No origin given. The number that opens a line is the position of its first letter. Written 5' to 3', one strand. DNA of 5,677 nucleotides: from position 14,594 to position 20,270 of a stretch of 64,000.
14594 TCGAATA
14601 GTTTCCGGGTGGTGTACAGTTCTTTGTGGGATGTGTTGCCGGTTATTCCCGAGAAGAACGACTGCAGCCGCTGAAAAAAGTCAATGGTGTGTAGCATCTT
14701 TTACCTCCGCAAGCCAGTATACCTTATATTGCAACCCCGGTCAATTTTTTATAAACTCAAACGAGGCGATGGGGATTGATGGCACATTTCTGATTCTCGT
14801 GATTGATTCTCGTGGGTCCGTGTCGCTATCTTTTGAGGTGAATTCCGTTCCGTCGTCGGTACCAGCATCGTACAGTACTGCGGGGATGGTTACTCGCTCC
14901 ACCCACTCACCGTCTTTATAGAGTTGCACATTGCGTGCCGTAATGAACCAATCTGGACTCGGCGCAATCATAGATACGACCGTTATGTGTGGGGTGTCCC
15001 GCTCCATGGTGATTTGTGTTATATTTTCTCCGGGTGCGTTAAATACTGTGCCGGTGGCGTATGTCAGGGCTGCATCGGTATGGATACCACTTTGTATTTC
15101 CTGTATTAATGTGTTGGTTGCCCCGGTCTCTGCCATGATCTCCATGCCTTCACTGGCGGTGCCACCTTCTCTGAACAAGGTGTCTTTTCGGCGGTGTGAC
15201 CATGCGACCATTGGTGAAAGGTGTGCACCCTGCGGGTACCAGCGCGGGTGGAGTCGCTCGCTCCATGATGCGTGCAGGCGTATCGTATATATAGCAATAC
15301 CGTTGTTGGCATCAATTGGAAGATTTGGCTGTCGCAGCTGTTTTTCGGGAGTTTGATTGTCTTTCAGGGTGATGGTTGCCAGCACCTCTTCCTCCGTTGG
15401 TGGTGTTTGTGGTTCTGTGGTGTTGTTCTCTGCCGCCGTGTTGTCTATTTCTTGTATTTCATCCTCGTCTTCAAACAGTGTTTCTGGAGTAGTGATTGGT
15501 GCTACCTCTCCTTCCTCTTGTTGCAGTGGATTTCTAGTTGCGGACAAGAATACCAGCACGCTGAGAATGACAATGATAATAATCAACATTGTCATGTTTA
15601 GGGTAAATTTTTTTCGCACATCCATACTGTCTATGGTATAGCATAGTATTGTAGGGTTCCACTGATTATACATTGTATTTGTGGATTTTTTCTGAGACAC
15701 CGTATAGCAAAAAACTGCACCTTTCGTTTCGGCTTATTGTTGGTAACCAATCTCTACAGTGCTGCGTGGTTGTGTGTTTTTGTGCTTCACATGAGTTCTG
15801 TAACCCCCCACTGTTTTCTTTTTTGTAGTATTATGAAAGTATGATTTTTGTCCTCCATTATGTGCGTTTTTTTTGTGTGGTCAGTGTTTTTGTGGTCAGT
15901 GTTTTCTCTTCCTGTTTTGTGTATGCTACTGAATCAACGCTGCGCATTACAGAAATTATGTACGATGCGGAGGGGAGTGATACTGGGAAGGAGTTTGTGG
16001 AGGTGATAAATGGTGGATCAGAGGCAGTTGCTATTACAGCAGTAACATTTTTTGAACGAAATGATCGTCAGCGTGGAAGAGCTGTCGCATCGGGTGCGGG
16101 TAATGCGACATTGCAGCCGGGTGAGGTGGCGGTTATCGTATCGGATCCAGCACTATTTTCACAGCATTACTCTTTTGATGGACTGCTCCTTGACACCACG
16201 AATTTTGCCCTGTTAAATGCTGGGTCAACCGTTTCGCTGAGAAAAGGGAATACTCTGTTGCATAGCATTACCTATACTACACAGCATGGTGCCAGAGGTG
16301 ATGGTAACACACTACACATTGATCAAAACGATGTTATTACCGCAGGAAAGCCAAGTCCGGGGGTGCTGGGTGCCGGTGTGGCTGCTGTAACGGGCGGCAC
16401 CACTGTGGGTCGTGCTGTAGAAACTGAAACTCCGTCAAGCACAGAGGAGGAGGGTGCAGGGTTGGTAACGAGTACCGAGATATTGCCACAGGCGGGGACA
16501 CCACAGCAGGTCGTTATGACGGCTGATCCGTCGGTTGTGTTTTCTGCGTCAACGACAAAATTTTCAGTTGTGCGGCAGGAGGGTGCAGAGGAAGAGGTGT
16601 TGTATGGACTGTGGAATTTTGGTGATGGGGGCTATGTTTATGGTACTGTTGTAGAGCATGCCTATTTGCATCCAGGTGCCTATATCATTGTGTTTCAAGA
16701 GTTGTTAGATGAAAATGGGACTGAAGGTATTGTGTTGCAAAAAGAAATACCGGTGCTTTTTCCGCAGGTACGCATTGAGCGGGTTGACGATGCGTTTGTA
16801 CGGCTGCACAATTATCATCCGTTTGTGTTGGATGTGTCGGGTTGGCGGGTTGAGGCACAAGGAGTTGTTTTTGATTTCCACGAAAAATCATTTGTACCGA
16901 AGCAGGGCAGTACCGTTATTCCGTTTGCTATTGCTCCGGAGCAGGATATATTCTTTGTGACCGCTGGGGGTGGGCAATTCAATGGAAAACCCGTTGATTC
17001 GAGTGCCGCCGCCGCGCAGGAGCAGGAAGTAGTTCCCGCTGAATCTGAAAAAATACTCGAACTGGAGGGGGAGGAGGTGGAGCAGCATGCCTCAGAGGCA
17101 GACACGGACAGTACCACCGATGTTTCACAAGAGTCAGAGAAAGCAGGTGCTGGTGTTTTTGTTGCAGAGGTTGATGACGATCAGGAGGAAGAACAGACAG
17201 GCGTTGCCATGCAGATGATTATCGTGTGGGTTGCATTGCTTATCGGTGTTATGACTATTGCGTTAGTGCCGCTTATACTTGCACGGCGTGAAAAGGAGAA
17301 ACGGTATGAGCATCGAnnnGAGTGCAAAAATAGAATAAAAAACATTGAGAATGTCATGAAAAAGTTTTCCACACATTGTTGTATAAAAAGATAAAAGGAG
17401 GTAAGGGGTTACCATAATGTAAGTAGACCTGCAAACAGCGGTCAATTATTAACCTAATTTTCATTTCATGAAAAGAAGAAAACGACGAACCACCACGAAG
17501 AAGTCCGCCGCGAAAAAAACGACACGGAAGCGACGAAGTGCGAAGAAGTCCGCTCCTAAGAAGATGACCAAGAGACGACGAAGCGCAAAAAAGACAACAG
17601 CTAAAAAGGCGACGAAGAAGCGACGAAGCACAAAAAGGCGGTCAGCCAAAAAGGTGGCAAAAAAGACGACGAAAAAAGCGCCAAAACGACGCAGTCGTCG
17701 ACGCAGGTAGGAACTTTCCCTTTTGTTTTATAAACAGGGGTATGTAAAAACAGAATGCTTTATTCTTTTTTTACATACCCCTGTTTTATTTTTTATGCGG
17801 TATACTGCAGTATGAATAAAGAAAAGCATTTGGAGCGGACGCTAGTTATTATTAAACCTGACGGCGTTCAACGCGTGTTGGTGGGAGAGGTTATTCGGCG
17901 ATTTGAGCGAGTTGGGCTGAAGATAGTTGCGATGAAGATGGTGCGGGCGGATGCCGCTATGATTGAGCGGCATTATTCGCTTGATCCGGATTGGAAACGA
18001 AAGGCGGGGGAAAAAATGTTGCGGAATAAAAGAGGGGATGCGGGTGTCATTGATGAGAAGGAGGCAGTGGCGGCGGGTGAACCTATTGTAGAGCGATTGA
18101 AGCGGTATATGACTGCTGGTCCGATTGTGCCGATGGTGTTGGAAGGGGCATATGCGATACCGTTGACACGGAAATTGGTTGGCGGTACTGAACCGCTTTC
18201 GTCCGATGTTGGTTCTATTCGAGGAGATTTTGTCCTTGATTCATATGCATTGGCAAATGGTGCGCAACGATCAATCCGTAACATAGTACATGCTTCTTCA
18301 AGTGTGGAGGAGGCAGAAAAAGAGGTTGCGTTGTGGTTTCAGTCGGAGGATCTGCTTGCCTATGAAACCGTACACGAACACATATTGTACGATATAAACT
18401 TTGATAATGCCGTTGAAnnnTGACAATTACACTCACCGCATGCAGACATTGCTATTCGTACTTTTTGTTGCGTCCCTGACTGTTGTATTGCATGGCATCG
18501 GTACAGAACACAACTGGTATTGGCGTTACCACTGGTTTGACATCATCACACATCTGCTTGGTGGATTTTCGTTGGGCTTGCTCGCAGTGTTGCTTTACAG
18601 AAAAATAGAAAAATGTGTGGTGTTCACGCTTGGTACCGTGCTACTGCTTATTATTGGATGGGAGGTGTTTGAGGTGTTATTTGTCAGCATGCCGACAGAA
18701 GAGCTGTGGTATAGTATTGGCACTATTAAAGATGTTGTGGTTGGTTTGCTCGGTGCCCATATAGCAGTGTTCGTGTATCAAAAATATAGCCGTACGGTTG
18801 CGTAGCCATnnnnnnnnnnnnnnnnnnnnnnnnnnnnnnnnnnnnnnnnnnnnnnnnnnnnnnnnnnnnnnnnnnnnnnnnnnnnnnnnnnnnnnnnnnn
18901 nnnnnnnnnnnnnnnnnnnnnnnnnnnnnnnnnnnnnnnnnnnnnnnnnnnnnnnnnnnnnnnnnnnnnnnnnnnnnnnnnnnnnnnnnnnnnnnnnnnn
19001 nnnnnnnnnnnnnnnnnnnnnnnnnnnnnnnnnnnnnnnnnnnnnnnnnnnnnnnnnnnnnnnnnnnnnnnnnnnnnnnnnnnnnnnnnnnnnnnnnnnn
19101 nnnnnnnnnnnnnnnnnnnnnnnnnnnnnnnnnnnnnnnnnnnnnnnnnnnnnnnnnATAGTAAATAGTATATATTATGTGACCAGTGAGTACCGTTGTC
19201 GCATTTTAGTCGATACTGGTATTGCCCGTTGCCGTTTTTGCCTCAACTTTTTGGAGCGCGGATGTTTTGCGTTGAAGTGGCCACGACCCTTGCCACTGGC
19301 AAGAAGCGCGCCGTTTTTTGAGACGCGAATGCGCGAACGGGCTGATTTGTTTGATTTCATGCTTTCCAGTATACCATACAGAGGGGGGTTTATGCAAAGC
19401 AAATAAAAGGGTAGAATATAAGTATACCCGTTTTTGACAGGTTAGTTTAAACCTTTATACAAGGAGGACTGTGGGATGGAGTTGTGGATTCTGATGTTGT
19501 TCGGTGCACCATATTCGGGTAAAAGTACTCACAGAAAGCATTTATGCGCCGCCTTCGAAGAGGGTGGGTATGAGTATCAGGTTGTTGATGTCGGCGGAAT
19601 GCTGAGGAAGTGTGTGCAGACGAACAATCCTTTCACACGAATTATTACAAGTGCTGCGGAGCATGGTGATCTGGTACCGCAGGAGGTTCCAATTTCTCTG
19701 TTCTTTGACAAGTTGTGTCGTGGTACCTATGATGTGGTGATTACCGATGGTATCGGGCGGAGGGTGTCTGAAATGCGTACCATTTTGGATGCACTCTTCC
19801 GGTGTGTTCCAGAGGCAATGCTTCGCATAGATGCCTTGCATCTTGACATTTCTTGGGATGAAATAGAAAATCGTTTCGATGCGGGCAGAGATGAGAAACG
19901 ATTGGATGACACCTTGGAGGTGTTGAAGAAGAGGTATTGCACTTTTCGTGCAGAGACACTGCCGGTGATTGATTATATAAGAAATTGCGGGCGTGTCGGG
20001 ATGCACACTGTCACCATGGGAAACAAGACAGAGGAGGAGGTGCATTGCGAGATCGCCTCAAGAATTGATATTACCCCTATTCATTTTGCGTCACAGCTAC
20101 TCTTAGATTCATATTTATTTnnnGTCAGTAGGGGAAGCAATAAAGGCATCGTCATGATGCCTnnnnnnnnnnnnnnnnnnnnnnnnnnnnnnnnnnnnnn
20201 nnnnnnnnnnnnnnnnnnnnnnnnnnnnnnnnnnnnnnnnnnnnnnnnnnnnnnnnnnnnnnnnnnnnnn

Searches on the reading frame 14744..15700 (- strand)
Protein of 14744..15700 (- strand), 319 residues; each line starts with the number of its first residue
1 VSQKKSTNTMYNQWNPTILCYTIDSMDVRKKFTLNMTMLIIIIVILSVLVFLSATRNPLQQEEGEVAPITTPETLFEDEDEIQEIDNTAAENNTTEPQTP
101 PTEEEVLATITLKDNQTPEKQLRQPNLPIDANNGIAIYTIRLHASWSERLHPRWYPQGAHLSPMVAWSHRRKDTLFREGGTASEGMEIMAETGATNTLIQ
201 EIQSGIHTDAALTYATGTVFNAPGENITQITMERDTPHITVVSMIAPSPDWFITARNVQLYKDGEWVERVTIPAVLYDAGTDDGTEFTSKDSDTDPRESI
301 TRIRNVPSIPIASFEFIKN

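Call 54: search_protein_families(library=pfam, proteins=[window:14744-15700:-], max_evalue=0.00001)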
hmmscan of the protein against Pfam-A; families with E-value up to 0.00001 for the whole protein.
window:14744-15700:- (319 aa): 1 family
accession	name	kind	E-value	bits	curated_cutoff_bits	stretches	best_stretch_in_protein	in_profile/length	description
PF06468.19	Spond_N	-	6.7e-38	131.2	24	1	136-313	1-183/194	Spondin_N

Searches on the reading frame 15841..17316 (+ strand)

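Call 54: search_protein_families(library=pfam, proteins=[window:15841-17316:+], max_evalue=0.00001)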
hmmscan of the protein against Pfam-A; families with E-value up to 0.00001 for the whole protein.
window:15841-17316:+ (492 aa): 2 families
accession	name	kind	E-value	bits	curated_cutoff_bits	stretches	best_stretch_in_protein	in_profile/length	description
PF00932.25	LTD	-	1.9e-15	57.6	34.3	1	30-146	4-108/109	Lamin Tail Domain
PF18911.6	PKD_4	-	1.6e-06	28.5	27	1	229-284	10-65/85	PKD domain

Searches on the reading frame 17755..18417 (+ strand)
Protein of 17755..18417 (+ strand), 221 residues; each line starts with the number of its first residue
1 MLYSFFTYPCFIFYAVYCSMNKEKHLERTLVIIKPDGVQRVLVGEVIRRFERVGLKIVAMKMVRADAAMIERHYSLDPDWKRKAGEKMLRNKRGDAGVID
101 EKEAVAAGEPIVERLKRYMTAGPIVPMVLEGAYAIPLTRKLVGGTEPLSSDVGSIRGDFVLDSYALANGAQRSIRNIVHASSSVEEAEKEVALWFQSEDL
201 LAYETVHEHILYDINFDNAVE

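Call 54: search_protein_families(library=pfam, proteins=[window:17755-18417:+], max_evalue=0.00001)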
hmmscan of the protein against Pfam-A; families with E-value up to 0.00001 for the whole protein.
window:17755-18417:+ (221 aa): 1 family
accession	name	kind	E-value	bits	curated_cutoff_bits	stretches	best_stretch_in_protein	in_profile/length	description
PF00334.24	NDK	-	1.5e-37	129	27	2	106-199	51-134/135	Nucleoside diphosphate kinase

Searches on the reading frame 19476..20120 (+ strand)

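Call 54: search_protein_families(library=pfam, proteins=[window:19476-20120:+], max_evalue=0.00001)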
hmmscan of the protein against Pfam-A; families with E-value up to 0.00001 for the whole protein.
window:19476-20120:+ (215 aa): 1 family
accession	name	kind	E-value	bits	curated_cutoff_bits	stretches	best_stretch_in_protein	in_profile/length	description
PF00406.28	ADK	-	1.5e-13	51.6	26.8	1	8-170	1-148/151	Adenylate kinase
